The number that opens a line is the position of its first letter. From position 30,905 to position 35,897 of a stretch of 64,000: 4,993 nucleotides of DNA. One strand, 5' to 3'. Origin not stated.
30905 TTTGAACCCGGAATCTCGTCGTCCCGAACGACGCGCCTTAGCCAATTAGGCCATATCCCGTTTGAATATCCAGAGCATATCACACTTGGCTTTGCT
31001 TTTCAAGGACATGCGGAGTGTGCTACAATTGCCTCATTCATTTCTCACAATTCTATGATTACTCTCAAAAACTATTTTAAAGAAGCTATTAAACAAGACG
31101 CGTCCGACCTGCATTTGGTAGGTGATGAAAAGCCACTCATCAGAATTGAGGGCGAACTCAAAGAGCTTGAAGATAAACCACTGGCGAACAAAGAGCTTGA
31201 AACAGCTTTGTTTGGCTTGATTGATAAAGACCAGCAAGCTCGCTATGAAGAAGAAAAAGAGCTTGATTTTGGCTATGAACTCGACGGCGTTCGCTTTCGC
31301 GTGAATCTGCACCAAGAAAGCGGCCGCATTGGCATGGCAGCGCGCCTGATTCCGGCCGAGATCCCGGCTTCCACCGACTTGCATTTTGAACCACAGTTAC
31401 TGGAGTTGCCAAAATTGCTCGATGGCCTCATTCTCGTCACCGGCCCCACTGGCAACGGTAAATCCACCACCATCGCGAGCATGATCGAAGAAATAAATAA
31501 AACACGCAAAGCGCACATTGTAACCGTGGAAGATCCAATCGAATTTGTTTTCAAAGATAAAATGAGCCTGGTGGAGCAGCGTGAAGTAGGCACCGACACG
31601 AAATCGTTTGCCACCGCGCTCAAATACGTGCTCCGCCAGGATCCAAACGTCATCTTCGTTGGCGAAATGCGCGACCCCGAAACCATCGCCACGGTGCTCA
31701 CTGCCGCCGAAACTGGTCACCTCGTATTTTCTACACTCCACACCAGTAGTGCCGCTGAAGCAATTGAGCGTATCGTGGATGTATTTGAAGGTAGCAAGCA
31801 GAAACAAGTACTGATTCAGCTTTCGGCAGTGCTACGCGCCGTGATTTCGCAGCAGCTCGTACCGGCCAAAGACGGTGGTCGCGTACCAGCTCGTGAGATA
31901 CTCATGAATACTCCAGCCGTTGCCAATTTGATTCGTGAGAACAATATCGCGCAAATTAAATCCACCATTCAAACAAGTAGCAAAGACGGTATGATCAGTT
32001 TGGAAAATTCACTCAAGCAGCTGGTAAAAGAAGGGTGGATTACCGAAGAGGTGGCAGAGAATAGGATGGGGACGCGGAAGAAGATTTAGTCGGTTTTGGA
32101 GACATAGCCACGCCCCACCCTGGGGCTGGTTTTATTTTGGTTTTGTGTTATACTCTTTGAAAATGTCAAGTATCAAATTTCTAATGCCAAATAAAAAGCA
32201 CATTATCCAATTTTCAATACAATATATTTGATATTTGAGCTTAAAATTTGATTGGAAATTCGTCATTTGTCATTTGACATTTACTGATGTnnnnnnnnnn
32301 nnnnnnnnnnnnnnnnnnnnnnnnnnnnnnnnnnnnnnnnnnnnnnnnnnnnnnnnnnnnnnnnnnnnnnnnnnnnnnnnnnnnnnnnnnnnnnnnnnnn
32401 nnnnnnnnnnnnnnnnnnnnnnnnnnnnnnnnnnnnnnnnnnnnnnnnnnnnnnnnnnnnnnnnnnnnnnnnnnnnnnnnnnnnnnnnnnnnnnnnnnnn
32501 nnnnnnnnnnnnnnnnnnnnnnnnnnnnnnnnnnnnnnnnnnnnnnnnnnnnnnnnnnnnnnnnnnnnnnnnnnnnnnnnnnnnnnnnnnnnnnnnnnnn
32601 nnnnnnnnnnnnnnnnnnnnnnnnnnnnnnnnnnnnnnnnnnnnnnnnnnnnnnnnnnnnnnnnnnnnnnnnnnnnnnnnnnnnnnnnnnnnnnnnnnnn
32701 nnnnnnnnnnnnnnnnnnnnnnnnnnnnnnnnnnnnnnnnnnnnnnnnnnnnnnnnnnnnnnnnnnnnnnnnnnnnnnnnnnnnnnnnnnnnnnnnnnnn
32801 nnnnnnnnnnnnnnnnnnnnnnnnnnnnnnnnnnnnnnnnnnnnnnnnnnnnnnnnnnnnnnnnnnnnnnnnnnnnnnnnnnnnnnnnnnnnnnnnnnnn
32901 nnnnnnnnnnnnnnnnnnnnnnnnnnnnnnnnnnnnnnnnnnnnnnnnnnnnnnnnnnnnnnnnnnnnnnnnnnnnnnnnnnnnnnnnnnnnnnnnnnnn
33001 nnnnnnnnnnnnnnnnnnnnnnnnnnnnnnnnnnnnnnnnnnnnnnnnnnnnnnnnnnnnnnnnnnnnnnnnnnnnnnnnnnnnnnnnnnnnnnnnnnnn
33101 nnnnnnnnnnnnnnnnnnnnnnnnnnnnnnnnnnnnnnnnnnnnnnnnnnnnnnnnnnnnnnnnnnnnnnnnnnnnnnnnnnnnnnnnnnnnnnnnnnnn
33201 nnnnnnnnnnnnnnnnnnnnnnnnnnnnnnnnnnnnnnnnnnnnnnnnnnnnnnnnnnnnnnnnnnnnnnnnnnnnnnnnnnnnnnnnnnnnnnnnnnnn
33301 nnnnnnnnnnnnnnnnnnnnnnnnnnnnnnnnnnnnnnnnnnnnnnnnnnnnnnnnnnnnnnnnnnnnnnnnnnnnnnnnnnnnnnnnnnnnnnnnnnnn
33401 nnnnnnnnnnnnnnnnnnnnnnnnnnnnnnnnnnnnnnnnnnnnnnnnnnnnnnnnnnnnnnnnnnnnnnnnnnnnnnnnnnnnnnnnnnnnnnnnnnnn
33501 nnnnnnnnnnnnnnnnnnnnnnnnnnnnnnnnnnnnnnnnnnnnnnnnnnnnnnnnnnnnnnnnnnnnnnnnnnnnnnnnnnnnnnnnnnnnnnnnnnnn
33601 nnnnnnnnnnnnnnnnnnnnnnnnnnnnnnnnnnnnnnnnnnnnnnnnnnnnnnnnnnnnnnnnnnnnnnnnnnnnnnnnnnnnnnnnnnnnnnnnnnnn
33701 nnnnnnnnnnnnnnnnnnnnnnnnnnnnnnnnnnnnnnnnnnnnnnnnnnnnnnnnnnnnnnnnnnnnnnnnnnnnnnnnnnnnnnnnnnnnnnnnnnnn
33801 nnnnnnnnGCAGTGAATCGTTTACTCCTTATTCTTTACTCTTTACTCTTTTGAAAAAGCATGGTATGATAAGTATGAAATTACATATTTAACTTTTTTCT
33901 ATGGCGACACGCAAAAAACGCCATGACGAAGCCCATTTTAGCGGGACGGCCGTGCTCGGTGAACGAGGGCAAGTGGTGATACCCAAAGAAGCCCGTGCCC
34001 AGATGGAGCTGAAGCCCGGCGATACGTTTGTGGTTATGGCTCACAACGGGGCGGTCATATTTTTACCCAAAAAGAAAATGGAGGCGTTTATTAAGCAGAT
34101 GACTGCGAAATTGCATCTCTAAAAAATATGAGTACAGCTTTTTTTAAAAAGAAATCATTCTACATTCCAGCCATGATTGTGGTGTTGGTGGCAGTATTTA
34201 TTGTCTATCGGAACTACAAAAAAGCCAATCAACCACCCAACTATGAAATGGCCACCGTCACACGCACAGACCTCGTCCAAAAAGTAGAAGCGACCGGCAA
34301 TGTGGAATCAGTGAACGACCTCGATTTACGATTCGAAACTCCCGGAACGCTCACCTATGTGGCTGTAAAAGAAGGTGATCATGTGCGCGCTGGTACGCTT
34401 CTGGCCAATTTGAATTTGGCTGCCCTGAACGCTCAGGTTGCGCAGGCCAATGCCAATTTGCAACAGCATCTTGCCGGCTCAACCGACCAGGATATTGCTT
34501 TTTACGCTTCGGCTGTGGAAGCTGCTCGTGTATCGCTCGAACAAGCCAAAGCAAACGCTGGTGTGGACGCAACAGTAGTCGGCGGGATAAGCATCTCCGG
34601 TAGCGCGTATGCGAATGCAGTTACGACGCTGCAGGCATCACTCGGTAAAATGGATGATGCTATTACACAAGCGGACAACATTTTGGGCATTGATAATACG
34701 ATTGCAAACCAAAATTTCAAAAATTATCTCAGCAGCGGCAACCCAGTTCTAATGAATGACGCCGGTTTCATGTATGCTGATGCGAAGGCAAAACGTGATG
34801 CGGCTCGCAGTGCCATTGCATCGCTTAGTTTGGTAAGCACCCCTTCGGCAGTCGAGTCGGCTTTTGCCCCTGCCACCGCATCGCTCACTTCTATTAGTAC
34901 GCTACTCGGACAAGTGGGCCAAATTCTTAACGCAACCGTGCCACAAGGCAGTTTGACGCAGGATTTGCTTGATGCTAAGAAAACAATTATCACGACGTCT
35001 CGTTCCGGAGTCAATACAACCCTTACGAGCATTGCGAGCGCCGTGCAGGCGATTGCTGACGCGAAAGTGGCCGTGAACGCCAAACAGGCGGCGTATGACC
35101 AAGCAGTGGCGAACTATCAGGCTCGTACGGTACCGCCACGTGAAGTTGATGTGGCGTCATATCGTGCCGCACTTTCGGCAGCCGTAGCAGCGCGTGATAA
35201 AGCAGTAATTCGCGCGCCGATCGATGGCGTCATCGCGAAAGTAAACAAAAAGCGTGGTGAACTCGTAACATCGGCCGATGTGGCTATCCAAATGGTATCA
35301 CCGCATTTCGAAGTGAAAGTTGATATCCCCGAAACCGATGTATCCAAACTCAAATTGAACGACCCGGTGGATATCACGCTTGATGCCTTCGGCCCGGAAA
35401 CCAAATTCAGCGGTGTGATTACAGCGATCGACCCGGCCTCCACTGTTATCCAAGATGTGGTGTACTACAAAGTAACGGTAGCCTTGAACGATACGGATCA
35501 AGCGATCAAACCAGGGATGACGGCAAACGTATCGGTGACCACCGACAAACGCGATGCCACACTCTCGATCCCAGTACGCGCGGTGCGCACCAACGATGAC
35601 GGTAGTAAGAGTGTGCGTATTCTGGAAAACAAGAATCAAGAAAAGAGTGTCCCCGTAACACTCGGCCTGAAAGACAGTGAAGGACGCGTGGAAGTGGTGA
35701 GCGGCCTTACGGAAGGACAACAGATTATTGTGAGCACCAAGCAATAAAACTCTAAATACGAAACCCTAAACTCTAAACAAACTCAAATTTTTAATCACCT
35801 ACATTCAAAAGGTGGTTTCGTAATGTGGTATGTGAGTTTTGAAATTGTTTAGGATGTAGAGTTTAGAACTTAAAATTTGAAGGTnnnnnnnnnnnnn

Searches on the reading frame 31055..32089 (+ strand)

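Call 58: search_protein_families(library=pfam, proteins=[window:31055-32089:+], max_evalue=0.001)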
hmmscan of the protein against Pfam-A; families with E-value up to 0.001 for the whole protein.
window:31055-32089:+ (344 aa): 2 families
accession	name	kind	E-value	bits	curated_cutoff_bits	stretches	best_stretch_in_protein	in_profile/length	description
PF00437.27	T2SSE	-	3.5e-44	151.4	24.9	1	4-270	12-279/370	Type II/IV secretion system protein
PF01935.23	DUF87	-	0.0001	22.9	23.2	1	117-156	17-56/220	Helicase HerA, central domain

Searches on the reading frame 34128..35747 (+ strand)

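Call 58: search_protein_families(library=pfam, proteins=[window:34128-35747:+], max_evalue=0.001)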
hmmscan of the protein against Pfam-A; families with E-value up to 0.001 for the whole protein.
window:34128-35747:+ (539 aa): 4 families
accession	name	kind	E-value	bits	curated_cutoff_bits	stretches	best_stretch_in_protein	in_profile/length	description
PF13437.12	HlyD_3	-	4.7e-14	53.5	22.2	1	360-463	1-106/106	HlyD family secretion protein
PF16576.10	HlyD_D23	-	2.6e-12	46.9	30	1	348-466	98-214/214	Barrel-sandwich domain of CusB or HlyD membrane-fusion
PF13533.13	Biotin_lipoyl_2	-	4.3e-07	30.1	29.8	1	71-95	7-31/32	Biotin-lipoyl like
PF00364.28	Biotin_lipoyl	-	0.00028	21.1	22.1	0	71-94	49-72/73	Biotin-requiring enzyme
